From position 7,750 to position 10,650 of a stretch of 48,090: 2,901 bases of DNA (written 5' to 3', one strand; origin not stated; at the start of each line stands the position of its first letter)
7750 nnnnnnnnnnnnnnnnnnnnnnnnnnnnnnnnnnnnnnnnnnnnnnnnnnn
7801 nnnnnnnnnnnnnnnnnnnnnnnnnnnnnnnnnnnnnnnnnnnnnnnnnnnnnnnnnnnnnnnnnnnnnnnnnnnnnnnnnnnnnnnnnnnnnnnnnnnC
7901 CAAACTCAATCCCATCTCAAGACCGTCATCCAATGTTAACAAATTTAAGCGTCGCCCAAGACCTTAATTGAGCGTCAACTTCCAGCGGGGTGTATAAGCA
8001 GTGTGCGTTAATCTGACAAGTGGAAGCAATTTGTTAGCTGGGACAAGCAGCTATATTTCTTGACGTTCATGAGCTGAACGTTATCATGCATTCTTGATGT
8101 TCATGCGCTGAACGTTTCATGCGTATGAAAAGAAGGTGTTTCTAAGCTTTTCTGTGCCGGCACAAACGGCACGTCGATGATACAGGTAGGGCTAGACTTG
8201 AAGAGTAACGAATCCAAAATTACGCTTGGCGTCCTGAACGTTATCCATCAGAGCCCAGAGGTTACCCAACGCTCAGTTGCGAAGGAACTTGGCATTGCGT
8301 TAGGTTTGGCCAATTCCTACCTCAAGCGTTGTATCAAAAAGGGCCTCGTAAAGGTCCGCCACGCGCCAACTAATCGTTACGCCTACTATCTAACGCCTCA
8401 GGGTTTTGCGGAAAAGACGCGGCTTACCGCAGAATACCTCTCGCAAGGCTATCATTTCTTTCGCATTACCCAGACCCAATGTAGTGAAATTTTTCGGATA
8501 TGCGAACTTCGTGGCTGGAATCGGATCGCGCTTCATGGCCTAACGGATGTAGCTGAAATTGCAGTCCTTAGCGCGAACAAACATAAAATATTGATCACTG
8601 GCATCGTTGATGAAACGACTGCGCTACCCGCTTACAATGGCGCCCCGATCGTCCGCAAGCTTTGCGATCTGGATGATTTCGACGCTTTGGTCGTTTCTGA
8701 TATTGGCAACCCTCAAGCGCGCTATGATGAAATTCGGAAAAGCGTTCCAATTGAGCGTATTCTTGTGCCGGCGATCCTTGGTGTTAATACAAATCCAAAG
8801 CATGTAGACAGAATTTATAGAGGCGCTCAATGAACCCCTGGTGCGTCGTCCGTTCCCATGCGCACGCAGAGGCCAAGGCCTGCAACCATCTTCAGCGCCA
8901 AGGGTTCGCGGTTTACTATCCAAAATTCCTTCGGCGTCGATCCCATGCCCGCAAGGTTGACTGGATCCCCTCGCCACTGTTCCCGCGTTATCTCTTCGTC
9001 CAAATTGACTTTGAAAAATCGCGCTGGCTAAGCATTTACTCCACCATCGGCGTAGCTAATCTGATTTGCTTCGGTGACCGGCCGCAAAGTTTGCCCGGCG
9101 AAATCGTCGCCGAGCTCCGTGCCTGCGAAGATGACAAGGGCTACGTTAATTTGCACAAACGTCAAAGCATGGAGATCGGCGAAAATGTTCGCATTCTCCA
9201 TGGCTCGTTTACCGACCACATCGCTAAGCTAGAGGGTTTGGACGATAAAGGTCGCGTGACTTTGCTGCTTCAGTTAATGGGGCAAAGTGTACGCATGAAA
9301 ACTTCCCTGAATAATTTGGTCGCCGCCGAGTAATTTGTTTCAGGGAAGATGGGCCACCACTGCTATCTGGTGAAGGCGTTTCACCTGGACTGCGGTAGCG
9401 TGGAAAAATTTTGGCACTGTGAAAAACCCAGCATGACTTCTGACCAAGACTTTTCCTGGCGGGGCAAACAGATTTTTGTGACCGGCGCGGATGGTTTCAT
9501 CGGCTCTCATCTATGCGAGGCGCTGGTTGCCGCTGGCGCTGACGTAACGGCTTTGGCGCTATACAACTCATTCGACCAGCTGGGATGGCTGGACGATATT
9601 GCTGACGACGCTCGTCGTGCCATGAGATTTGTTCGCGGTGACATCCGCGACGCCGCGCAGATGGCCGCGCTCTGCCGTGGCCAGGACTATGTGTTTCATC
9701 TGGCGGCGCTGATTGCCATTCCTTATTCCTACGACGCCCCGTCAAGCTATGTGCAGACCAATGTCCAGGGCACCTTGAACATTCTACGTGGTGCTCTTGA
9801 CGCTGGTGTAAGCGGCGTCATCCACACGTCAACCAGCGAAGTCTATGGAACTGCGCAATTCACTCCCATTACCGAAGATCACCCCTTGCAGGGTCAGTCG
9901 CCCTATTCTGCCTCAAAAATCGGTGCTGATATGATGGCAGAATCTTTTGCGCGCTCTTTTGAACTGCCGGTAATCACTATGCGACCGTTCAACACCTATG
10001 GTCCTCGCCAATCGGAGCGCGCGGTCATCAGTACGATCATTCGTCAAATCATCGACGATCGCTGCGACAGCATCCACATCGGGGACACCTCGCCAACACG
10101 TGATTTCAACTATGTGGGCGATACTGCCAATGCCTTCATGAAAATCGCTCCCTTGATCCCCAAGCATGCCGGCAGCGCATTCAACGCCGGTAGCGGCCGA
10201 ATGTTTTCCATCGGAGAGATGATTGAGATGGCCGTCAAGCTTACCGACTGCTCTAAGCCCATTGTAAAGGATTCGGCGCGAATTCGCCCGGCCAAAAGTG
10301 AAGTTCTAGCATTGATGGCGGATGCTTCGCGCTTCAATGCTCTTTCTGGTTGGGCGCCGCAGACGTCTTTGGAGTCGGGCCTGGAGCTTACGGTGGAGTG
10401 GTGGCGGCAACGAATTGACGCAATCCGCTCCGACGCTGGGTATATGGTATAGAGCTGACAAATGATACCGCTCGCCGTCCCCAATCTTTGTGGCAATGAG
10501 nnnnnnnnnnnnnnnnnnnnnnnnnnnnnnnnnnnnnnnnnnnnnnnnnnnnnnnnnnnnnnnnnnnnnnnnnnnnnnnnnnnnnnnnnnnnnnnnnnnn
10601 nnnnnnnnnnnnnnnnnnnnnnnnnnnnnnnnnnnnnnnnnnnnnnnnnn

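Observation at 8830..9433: RfaH-like NusG paralog followed by a near-perfect ops element at the head of a ~39 kb co-directional glycan operon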

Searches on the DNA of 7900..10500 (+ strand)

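Call 8: search_dna_similar(query=window:8100-10500:+, collection=plasmids, mode=distant, max_rows=10)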
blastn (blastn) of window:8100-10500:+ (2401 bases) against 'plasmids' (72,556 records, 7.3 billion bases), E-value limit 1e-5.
Records with a match: 17; places in all: 17; records where one place covers at least 80% of the query: 0.
Best place of each record, by identity: 60-80% 17.
By first word of the organism name: Streptomyces 4; Deinococcus 3; Rhizobium 2; Chelatococcus 1; Azospirillum 1; Neorhizobium 1; Subdoligranulum 1; Sinorhizobium 1; Ensifer 1; Aestuarium 1; and 1 more.
By predicted mobility (MOB-suite, as given by PLSDB): non-mobilizable 17.
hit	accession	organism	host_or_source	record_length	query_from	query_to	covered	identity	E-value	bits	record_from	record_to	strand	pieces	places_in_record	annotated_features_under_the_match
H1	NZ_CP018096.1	Chelatococcus daeguensis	sigle cell,power plant biotrickling ...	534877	1379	2025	27%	67.1%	1e-41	180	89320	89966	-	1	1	SDR family NAD(P)-dependent oxidoreductase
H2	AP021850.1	Deinococcus grandis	-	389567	1379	1941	23%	66.1%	2e-21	113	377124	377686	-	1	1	UDP-glucose 4-epimerase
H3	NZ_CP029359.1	Azospirillum thermophilum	cell culture,hot spring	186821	1379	1941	23%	64.4%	1e-15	94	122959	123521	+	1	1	NAD-dependent 4,6-dehydratase LegB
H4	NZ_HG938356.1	Neorhizobium galegae bv. officinalis bv. officinalis str. ...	Galega officinalis root nodule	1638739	1379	1840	19%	67.4%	7e-26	128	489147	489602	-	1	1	record has no annotation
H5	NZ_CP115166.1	Deinococcus aquaticus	Freshwater stream system, activated ...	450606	1592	2038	19%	65.5%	5e-9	73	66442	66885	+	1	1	NAD-dependent 4,6-dehydratase LegB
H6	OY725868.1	Subdoligranulum variabile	-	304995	1592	1941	15%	66.6%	6e-14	89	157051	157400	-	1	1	record has no annotation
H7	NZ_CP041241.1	Sinorhizobium mexicanum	Acaciella angustissima,cell culture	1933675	1598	1941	14%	67.0%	3e-18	102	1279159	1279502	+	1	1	none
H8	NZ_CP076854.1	Rhizobium sp. WYJ-E13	Curcuma wenyujin Y.H. Chen et C. ...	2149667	1595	1914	13%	71.8%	3e-37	165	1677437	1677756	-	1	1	none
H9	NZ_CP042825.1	Rhizobium sp. WL3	Wheat,phyllosphere swab,leaves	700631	1598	1941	14%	66.8%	5e-15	92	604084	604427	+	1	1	NAD-dependent 4,6-dehydratase LegB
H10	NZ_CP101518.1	Ensifer adhaerens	cell cuture,rhizosphere soil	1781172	1604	1939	14%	68.3%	2e-21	113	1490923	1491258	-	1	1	none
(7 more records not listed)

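Call 14: search_rna_families(source=window, start=7900, end=9700, threshold=evalue, max_evalue=10, show_alignments=3)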
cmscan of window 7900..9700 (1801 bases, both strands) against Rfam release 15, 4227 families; matches with E-value up to 10: 2.
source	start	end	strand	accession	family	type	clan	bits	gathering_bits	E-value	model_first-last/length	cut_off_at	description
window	8909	8935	-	RF01107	SBRMV1_UPD-PKf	Cis-reg;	-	20.4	39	0.82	1-27/27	no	Pseudoknot of upstream pseudoknot domain (UPD) of the 3'UTR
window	9281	9331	+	RF01129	sR44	Gene; snRNA; snoRNA; CD-box;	-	11.7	45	10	1-55/55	no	Small nucleolar RNA sR44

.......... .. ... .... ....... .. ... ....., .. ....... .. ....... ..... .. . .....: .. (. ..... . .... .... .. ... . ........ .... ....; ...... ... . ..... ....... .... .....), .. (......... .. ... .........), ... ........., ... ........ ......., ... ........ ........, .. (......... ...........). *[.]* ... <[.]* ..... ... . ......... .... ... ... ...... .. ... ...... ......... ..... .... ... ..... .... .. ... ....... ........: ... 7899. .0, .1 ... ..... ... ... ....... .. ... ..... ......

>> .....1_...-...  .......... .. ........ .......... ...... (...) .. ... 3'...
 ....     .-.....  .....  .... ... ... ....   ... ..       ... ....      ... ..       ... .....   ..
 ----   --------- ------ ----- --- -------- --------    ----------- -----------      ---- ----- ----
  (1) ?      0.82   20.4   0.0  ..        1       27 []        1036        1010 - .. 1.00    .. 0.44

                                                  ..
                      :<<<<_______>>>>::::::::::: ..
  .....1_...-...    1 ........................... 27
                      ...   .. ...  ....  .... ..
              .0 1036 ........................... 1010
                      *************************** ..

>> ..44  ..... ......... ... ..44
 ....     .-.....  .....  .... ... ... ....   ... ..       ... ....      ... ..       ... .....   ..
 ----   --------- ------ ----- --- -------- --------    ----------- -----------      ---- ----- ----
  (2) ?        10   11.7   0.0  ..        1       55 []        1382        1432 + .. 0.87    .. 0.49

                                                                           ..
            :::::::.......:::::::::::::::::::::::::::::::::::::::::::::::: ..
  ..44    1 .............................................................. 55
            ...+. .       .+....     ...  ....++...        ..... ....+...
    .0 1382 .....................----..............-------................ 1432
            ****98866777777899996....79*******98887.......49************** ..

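Call 33: build_rna_model(alignment_id=A4, structure=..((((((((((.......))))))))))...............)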
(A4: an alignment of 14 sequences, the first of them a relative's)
Model R1 built from alignment A4 (14 sequences, 44 columns); structure: as given.
model positions 44; base pairs 10; branch points 0; effective number of sequences 14; information 1.09 bits per position. Calibrated on 0.2 Mb of random sequence (short: E-values are rough).
structure used (alignment columns):
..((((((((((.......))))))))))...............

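Call 34: search_with_rna_model(model_id=R1, sources=[window, L001, L002, L003, L004, L005, L006, L007, L008, L009, L010, L011, L012, L013, L014, L015, L016, L017, L018, L019, L020, L021, L022, L023, L024, L025, L026, L027, L028, L029, L030, L031, L032, L033, L034, L035, L036, L037, L038, L039, L040, L041, L042, L043, L044, L045, L046, L047, L048, L049, L050, L051, L052, L053, L054, L055, L056, L057, L058, L059, L060, L061, L062, L063, L064, L065, L066, L067, L068, L069, L070, L071, L072, L073, L074, L075, L076, L077, L078, L079, L080], max_evalue=1, make_alignment=true)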
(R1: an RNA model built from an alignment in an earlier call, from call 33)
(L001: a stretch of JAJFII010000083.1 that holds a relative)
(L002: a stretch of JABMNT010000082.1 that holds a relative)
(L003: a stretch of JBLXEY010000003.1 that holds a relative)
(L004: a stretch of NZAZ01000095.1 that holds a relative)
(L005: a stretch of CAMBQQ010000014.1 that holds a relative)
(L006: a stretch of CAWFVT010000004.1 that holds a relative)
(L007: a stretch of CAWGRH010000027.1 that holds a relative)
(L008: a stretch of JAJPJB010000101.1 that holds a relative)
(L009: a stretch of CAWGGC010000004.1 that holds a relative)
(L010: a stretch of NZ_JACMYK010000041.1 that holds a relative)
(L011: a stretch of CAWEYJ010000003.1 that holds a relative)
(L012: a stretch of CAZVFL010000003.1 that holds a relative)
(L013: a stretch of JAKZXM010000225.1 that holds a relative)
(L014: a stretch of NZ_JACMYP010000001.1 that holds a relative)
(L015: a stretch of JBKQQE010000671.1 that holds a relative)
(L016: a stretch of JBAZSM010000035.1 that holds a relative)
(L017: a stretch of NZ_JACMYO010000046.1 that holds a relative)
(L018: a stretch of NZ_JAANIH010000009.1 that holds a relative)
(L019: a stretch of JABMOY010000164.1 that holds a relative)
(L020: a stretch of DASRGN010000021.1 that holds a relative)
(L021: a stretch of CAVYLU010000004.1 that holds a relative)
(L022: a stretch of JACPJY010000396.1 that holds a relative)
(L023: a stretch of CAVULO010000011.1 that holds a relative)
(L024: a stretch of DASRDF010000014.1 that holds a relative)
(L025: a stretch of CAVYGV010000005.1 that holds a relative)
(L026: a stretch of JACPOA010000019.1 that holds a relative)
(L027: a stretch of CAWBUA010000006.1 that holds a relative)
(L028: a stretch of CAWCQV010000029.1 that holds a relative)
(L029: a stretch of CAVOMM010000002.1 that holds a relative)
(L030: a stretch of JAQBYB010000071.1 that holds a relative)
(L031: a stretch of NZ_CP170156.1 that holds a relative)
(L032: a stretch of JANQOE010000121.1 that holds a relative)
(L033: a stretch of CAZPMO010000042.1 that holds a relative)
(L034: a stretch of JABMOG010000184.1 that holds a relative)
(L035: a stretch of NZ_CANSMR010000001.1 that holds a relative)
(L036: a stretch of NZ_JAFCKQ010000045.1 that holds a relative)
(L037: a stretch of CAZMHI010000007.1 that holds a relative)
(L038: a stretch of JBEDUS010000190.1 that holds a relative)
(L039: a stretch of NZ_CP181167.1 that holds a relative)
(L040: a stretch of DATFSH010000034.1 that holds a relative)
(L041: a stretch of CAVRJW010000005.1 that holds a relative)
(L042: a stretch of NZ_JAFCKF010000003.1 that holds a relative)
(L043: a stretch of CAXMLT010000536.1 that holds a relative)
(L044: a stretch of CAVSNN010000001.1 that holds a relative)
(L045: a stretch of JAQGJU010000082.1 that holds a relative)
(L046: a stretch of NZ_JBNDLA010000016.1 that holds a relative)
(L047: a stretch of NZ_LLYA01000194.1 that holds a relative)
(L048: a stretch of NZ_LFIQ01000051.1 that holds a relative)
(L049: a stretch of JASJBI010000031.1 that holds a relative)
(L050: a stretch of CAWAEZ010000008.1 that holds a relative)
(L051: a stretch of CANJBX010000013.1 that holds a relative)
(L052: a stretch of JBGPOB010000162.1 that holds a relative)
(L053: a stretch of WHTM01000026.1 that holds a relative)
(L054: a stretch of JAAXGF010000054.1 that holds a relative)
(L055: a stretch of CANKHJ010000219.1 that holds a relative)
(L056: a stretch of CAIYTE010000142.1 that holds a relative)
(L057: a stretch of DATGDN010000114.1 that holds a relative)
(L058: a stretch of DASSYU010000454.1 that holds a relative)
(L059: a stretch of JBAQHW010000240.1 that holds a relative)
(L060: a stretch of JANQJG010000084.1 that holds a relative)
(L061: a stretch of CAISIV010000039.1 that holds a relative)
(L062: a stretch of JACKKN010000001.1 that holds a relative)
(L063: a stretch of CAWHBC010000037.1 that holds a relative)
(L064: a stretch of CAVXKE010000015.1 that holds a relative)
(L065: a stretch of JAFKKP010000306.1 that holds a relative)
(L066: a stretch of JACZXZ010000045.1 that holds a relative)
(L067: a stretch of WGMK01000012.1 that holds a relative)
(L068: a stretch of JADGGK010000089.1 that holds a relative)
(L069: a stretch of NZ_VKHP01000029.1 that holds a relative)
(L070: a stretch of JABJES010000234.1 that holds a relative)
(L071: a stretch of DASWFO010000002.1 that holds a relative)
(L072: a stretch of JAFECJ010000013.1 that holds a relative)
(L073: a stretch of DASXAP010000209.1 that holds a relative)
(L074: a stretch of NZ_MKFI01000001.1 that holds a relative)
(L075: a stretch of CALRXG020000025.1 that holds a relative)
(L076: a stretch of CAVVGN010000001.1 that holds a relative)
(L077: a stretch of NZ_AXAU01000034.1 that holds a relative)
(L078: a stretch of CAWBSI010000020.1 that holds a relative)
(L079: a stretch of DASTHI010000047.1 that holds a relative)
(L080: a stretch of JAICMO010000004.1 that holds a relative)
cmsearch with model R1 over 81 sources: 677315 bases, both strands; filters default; matches with E-value up to 1: 97.
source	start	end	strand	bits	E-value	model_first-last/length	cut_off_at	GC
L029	4558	4601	+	60.9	9.3e-17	1-44/44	no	0.61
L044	4529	4572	+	60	1.8e-16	1-44/44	no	0.64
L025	4563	4606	+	57.5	1.1e-15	1-44/44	no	0.61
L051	2464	2507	+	56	3.3e-15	1-44/44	no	0.55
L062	4545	4588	+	55.6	4.5e-15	1-44/44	no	0.68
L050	4524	4567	+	55.2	5.9e-15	1-44/44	no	0.55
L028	4514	4557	+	55.2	6e-15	1-44/44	no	0.61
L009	4516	4559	+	54.9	7.5e-15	1-44/44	no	0.66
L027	4565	4608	+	53.8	1.7e-14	1-44/44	no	0.61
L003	4528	4571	+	53.8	1.8e-14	1-44/44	no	0.61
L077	4559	4603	+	53.1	2.8e-14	1-44/44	no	0.62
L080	3842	3885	+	51.4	9.7e-14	1-44/44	no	0.73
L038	4528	4570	+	51.1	1.3e-13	1-44/44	no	0.63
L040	1557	1599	+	50.9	1.5e-13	1-44/44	no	0.6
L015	4524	4567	+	50.9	1.5e-13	1-44/44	no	0.64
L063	4529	4572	+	50.8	1.6e-13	1-44/44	no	0.59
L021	4550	4593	+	49.2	4.9e-13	1-44/44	no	0.59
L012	4547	4589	+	48.2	1e-12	1-44/44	no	0.6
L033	4530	4572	+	47.5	1.7e-12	1-44/44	no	0.7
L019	4547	4589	+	47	2.5e-12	1-44/44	no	0.72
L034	4548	4590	+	46.7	3.3e-12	1-44/44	no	0.58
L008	4568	4609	+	46.5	3.6e-12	1-44/44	no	0.67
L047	4295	4338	+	45.3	8.9e-12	1-44/44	no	0.64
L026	4517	4560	+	44.7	1.3e-11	1-44/44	no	0.61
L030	4546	4589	+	43.4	3.6e-11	1-44/44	no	0.64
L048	4532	4576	+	43.1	4.4e-11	1-44/44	no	0.64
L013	1606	1648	+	42.7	5.9e-11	1-44/44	no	0.72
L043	4555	4598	+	42.1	9.2e-11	1-44/44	no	0.64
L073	4547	4591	+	41.3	1.6e-10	1-44/44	no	0.64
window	9363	9405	+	40.8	2.5e-10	1-44/44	no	0.56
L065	4535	4580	+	40.5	3e-10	1-44/44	no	0.63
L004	4542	4584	+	40.2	3.8e-10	1-44/44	no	0.56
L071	4522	4564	+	38.4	1.5e-09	1-44/44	no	0.63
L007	4521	4566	+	37.9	2.1e-09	1-44/44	no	0.61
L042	4550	4594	+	37.7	2.4e-09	1-44/44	no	0.64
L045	2314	2356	+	36.7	4.9e-09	1-44/44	no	0.63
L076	4563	4605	+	36.2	7.1e-09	1-44/44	no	0.6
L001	4559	4605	+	36.1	7.8e-09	1-44/44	no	0.64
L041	4520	4559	+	35.2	1.6e-08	1-44/44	no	0.65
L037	2934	2973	+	34.8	2e-08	1-44/44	no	0.55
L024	4516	4556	+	34.1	3.4e-08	1-44/44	no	0.73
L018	4532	4575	+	33.6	5e-08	1-44/44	no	0.59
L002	4535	4577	+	33.5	5.4e-08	1-44/44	no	0.7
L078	4523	4567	+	33.3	6e-08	1-44/44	no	0.6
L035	4532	4576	+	31.5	2.3e-07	1-44/44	no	0.64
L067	4539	4578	+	29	1.4e-06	1-44/44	no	0.65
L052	4531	4572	+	28.3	2.4e-06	1-41/44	3'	0.69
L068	3736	3775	+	27.9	3.2e-06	3-41/44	no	0.73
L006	4540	4586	+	26.7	7.8e-06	1-44/44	no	0.6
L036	4526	4571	+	26.7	7.8e-06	1-44/44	no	0.61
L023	4521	4564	+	26.5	9.5e-06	1-44/44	no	0.64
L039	4527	4576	+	26.2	1.2e-05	1-44/44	no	0.6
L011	4538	4584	+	25.9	1.5e-05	1-44/44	no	0.6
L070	1603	1643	-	25.3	2.3e-05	1-44/44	no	0.66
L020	4545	4585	+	25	2.7e-05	1-44/44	no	0.63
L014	4530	4575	+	24.8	3.2e-05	1-44/44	no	0.63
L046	4548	4593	+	24.8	3.2e-05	1-44/44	no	0.63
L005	3091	3129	+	24.3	4.7e-05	1-44/44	no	0.72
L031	4530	4575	+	24.3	4.8e-05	1-44/44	no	0.59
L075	4549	4594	+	24.3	4.8e-05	1-44/44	no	0.59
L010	4530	4575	+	24.2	5e-05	1-44/44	no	0.61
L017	4530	4575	+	24.2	5e-05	1-44/44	no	0.61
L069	4530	4575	+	24.2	5e-05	1-44/44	no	0.61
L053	4518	4563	+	23.1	0.00011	1-44/44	no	0.67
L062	4542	4573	-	22.5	0.00018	3-34/44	no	0.72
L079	4517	4556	+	21.5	0.00037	1-44/44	no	0.65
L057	1050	1089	+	21.4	0.0004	1-44/44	no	0.52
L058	2405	2444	+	21.4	0.0004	1-44/44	no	0.52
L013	1603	1633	-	21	0.00052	3-34/44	no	0.77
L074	4538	4580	+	21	0.00054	1-44/44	no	0.58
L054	4527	4566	+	20.4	0.00085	1-44/44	no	0.7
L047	4534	4578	+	18.8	0.0028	1-44/44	no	0.64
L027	4568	4592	-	18.7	0.0029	4-28/44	no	0.64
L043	5286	5331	+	18.4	0.0037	1-44/44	no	0.7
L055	2255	2299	+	17.1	0.0096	1-44/44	no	0.71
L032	4563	4598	+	15.8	0.024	3-41/44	no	0.72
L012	4550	4573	-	15.3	0.036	4-28/44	no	0.62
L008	4561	4596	-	15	0.044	1-44/44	no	0.61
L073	4550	4575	-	15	0.044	4-28/44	no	0.65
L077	4562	4587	-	14.7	0.054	4-28/44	no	0.62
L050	4526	4552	-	14.4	0.07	3-29/44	no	0.59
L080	3842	3870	-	13.6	0.13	3-31/44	no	0.72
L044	4534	4554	-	13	0.19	6-26/44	no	0.71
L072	4516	4557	+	12.7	0.25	1-44/44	no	0.69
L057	2162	2188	-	12.5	0.27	1-44/44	no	0.59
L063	4534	4554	-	12.4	0.3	6-26/44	no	0.67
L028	4519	4539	-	12.1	0.37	6-26/44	no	0.67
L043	4553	4583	-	12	0.41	3-33/44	no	0.68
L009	4520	4542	-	11.9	0.43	5-27/44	no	0.74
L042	7802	7873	+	11.9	0.44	3-30/44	no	0.58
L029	4563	4583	-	11.7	0.5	6-26/44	no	0.71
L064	4522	4562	+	11.6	0.53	1-44/44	no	0.63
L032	7593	7611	+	11.6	0.56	7-25/44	no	0.53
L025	4564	4591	-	11.3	0.66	3-30/44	no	0.61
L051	2466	2492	-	11.2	0.75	3-29/44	no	0.56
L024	8125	8144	+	10.8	0.96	1-44/44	no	0.6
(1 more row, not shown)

Alignment A5: 97 matches aligned to the model, 106 columns, each read 5' to 3' on its own strand. Consensus structure (alignment columns), stored with it:
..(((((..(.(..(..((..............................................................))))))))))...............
